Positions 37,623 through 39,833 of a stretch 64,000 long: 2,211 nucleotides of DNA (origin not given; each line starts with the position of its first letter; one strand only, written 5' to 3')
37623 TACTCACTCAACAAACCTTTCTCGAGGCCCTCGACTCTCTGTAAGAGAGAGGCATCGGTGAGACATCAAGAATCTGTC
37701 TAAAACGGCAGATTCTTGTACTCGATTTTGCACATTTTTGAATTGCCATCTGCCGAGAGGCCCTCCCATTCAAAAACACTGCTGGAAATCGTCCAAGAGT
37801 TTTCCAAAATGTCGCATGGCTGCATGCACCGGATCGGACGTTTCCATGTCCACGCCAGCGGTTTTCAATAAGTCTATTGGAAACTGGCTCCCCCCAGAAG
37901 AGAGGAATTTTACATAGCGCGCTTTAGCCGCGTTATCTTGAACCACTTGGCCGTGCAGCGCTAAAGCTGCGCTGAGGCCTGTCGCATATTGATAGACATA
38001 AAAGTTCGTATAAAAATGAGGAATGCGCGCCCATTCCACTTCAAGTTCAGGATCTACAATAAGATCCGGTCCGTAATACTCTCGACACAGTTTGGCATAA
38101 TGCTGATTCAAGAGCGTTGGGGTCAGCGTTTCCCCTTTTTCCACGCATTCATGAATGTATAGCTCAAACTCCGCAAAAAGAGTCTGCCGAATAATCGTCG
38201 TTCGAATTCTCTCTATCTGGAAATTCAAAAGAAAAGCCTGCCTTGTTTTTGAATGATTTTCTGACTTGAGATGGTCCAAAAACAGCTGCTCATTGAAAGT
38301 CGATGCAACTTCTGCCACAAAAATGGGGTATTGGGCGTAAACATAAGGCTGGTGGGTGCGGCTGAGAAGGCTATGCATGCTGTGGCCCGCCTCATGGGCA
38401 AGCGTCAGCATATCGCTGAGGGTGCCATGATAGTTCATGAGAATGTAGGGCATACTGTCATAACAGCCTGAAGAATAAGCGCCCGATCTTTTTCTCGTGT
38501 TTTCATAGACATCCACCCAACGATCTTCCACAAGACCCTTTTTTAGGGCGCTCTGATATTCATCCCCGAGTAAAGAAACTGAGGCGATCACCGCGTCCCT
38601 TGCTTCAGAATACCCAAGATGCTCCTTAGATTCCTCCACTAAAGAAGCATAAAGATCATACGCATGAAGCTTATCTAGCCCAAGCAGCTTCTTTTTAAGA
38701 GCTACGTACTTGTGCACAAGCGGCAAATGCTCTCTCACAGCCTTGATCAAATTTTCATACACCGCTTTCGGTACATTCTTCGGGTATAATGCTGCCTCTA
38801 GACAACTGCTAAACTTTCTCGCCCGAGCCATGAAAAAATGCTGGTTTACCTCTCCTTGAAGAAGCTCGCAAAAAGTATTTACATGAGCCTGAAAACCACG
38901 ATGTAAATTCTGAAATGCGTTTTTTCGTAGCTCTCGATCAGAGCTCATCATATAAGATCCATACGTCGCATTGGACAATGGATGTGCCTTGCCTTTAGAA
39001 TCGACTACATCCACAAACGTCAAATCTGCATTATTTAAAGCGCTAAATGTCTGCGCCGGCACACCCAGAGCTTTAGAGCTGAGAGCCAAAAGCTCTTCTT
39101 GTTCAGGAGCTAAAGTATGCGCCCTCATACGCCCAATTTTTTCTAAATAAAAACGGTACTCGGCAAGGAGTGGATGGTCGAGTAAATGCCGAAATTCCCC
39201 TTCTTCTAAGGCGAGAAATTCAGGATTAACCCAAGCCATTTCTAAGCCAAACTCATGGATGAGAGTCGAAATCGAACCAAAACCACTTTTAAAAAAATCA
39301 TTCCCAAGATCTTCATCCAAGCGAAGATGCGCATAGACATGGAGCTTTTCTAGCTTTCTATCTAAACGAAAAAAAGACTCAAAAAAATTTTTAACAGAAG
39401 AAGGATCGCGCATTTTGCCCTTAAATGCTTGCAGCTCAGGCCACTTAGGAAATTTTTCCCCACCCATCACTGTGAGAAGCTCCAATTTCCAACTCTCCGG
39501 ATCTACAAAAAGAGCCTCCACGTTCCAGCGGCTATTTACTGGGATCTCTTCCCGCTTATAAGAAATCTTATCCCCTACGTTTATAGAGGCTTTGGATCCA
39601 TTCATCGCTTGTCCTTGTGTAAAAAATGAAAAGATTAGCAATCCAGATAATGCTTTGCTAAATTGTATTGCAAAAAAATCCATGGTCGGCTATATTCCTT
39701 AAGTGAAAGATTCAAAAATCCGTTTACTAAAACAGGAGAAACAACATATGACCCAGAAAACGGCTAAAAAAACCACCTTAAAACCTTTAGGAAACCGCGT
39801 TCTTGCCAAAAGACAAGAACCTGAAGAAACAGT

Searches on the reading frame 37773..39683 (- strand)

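Call 48: search_protein_families(library=ncbifam, proteins=[window:37773-39683:-], max_evalue=0.00001)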
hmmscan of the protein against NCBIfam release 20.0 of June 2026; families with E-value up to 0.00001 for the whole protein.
window:37773-39683:- (637 aa): 3 families
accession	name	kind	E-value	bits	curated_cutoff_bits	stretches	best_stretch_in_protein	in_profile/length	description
TIGR00181.1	pepF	equivalog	9.2e-179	596.1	490.55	1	44-635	1-590/591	oligoendopeptidase F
TIGR02290.1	M3_fam_3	subfamily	1.4e-94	318.2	561.7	1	52-635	1-586/587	M3 family oligoendopeptidase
TIGR02289.1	M3_not_pepF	subfamily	7.9e-27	94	442.35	1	241-616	149-530/549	M3 family oligoendopeptidase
